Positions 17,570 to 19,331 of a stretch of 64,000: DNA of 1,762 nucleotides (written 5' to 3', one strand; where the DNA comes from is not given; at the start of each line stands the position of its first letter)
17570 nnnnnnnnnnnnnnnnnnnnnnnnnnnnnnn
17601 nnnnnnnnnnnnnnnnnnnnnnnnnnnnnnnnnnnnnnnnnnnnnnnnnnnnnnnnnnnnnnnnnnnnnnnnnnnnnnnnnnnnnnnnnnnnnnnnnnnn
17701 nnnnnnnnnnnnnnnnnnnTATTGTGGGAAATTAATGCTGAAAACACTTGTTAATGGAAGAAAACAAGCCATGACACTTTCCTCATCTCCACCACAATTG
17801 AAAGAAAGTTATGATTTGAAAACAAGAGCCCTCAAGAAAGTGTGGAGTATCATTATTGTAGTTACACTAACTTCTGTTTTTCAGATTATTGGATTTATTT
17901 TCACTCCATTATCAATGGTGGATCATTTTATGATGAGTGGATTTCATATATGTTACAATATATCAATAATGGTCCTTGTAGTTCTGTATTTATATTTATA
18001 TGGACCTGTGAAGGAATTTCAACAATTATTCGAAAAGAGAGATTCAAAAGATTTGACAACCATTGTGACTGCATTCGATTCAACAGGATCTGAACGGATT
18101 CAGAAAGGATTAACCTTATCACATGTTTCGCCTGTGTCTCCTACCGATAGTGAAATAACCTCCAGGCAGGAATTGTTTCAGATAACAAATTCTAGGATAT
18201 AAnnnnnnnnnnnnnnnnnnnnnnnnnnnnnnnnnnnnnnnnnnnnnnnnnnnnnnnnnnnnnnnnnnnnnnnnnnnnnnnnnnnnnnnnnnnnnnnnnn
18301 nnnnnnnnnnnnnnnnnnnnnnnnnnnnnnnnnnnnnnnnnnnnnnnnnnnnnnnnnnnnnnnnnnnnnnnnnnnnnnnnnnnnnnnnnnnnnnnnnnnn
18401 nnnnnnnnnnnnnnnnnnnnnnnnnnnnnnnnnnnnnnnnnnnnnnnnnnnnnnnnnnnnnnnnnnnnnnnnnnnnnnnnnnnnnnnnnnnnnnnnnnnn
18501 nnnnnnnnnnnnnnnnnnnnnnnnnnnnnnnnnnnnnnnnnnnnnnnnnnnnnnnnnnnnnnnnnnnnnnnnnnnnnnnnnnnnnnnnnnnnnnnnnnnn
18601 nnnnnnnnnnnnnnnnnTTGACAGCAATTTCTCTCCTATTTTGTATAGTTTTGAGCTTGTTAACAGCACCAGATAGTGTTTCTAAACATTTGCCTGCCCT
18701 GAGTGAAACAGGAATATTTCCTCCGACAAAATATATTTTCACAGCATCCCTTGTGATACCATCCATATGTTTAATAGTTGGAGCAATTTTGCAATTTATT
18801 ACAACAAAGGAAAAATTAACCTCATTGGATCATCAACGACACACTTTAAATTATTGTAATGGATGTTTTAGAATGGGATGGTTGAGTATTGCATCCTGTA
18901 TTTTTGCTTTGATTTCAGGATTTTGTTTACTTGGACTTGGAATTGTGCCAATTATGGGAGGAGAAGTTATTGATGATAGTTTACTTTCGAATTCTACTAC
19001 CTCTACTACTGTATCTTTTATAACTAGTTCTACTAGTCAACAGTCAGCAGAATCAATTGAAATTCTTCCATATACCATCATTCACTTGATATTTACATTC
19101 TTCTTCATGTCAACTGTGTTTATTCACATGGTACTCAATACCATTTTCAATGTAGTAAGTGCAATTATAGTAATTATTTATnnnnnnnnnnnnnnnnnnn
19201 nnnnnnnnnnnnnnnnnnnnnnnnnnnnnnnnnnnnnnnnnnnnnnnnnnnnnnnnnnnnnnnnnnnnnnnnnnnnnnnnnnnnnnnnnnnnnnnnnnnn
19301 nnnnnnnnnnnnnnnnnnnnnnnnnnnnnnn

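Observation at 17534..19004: Diverged segmental duplication of a 7TM-receptor + DRAM-like gene cassette, 16 kb apart, with the second copy flanked by gaps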

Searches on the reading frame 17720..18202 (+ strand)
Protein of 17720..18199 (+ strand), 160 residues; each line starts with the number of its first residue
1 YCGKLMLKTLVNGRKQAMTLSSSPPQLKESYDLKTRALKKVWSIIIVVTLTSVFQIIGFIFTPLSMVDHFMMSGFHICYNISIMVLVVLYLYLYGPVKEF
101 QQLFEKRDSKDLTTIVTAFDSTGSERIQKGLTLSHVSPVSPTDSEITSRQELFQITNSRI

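Call 9: search_protein_families(library=pfam, proteins=[window:17735-18199:+], max_evalue=0.01)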
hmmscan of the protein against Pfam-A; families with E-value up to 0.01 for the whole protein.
window:17735-18199:+ (155 aa): 2 families
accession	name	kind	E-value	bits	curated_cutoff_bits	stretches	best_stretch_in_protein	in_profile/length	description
PF07136.16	DUF1385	-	0.0011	18.7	22.1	1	3-100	12-101/227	Protein of unknown function (DUF1385)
PF04178.18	Got1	-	0.0042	18.1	24.6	1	46-102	4-62/110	Got1/Sft2-like family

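Call 15: find_encoding_contigs(protein=window:17735-18202:+, flank=10000, max_places=10)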
Protein window:17735-18202:+ (155 aa): no gene with exactly this product is on record in the collection.

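Call 47: search_protein_representatives(protein=window:17720-18199:+)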
Query: 160 residues. Proteins with E-value up to 0.001 (for the whole library): 25; up to 1e-10: 5; up to 1e-30: 1. The best 25 are listed.
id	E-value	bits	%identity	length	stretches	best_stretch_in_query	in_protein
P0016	2.7e-90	316.0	97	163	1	6-158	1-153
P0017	1.7e-13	67.0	39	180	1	27-109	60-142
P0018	1.7e-12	63.7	39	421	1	27-122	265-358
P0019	2.6e-12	63.1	34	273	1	29-140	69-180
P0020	9.5e-11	58.0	42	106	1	21-93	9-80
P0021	1.4e-10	57.4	35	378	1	29-122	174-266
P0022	5.9e-08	49.0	36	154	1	12-110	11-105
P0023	1.7e-07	47.5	34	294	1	27-106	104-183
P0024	4.5e-07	46.1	29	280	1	8-151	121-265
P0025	1.6e-06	44.3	32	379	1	24-108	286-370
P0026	2.0e-06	44.0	34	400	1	21-110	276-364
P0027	5.4e-06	42.6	35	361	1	25-120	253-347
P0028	1.8e-05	40.9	29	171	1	15-107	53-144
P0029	1.8e-05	40.9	27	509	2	7-107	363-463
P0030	3.3e-05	40.1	31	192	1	21-108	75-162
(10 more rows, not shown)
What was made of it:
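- Tried and rejected: This was a false negative: the exhaustive search with exon 4 found 25 homologues (call 47).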

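Call 50: find_encoding_contigs(protein=P0016, flank=10000, max_places=10)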
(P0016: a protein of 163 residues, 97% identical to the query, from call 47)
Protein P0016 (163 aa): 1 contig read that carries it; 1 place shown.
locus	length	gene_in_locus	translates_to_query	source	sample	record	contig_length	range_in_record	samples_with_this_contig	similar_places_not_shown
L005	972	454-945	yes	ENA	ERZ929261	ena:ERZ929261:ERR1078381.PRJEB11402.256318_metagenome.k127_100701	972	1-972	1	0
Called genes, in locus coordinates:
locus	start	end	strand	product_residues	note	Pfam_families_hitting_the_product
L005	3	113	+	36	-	?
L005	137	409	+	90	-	-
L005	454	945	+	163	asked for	-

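Call 63: predict_structure(alignment_id=A4)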
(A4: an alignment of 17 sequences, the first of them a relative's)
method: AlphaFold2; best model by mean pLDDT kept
length: 361 residues; sequences in the alignment: 17
mean_pLDDT: 79.1   pTM: 0.76
mean pLDDT of the five models: 79.1, 76.2, 75.4, 75.1, 75.0
residues with pLDDT >= 90: 130; 70-90: 151; 50-70: 26; < 50: 54
segments of 3 or more residues with pLDDT < 50: 1-22, 246-251, 336-361
pLDDT, mean of each block of 10 residues (from residue 1): 36 39 74 93 96 91 91 96 94 88 90 92 93 86 81 92 93 90 82 83 88 88 83 79 55 63 77 87 87 87 92 91 63 50 45 37 30
secondary structure, 60 per line:
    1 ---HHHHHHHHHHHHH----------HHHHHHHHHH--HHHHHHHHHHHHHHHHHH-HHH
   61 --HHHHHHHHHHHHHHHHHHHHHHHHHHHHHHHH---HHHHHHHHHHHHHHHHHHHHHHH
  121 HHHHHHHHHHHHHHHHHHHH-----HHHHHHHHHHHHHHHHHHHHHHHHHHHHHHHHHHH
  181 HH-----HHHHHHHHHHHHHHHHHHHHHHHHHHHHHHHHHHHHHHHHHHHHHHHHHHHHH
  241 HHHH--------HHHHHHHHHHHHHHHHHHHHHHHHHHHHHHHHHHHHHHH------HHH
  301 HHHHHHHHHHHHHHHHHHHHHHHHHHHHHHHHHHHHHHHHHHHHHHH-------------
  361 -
elements in order: H4-16 H27-36 H39-56 H63-94 H98-140 H146-182 H188-244 H253-291 H298-347
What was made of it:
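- On G-protein-coupled receptor: The AlphaFold model of homologue P0027 (pLDDT 79) has seven long membrane-length helices (call 63).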

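Call 66: fold_search(model_id=the predicted structure, library=pdb)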
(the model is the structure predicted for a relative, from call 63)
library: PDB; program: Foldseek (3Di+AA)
matches with E <= 10: 946; with E <= 0.001: 0
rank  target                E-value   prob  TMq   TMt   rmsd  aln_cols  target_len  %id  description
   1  9kuw_Q                4.2e-03  1.00  0.38  0.42  10.5       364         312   12  Cryo-EM structure of dimeric APJR and two Beta-arrestins complex with small molecules (released 2025-09-17)
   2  9k6l_R                5.0e-03  1.00  0.33  0.39  10.7       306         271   16  Cryo-EM structure of GPCR16-Gi2 complex (released 2025-04-02)
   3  9pq0_A                6.2e-03  1.00  0.40  0.49   8.7       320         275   14  CryoEM structure of delta opioid receptor bound to G proteins and ADL5859 (released 2026-03-04)
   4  6wwz_R                7.1e-03  1.00  0.37  0.42  10.6       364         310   12  Cryo-EM structure of the human chemokine receptor CCR6 in complex with CCL20 and a Go protein (released 2020-06-24)
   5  7y24_E                7.4e-03  1.00  0.35  0.41   9.1       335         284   13  Cryo-EM structure of the octreotide-bound SSTR2-miniGo-scFv16 complex (released 2022-10-19)
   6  9cgk_A                9.3e-03  1.00  0.40  0.48   8.9       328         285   16  CryoEM structure of delta opioid receptor bound to G proteins and a full bitopic agonist (released 2025-04-02)
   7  7xp6_R                9.3e-03  0.98  0.24  0.28  15.2       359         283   12  Cryo-EM structure of a class T GPCR in active state (released 2022-10-12)
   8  9m8l_R                1.0e-02  1.00  0.29  0.35  12.0       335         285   13  cryo-EM structure of human TAS2R4 (released 2026-03-18)
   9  7u2l_D                1.1e-02  1.00  0.39  0.47   9.1       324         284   12  C5guano-uOR-Gi-scFv16 (released 2022-05-04)
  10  9kux_R                1.2e-02  1.00  0.38  0.42  10.5       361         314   10  Cryo-EM structure of dimeric APJR and one Beta-arrestin complex with small molecules (released 2025-09-17)
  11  5lwe_B                1.2e-02  1.00  0.32  0.38  11.4       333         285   11  Crystal structure of the human CC chemokine receptor type 9 (CCR9) in complex with vercirnon (released 2016-12-07)
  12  8g94_A                1.3e-02  1.00  0.34  0.40  10.0       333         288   12  Structure of CD69-bound S1PR1 coupled to heterotrimeric Gi (released 2023-04-19)
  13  7xp4_R                1.3e-02  0.98  0.30  0.34  13.1       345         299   15  Cryo-EM structure of a class T GPCR in apo state (released 2022-10-12)
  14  2y00_B                1.5e-02  1.00  0.36  0.41   9.4       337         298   10  TURKEY BETA1 ADRENERGIC RECEPTOR WITH STABILISING MUTATIONS AND BOUND PARTIAL AGONIST DOBUTAMINE (CRYSTAL DOB92) (released 2011-01-12)
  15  9m8k_R                1.5e-02  0.99  0.31  0.37  11.6       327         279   15  cryo-EM structure of human TAS2R4 with oligopeptide (released 2026-03-18)
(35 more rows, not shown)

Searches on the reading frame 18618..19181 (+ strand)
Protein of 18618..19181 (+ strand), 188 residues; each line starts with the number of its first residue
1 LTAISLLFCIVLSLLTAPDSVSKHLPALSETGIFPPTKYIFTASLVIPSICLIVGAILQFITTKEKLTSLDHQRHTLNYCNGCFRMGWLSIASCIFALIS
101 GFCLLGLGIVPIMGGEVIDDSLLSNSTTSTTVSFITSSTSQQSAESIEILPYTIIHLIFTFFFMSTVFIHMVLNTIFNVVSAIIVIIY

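Call 9: search_protein_families(library=pfam, proteins=[window:18618-19181:+], max_evalue=0.01)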
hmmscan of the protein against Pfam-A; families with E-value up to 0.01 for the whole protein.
window:18618-19181:+ (188 aa): 1 family
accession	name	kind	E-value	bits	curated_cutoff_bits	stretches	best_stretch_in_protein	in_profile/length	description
PF10277.15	Frag1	-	1.8e-09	37.9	30.3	1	2-110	13-113/220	Frag1/DRAM/Sfk1 family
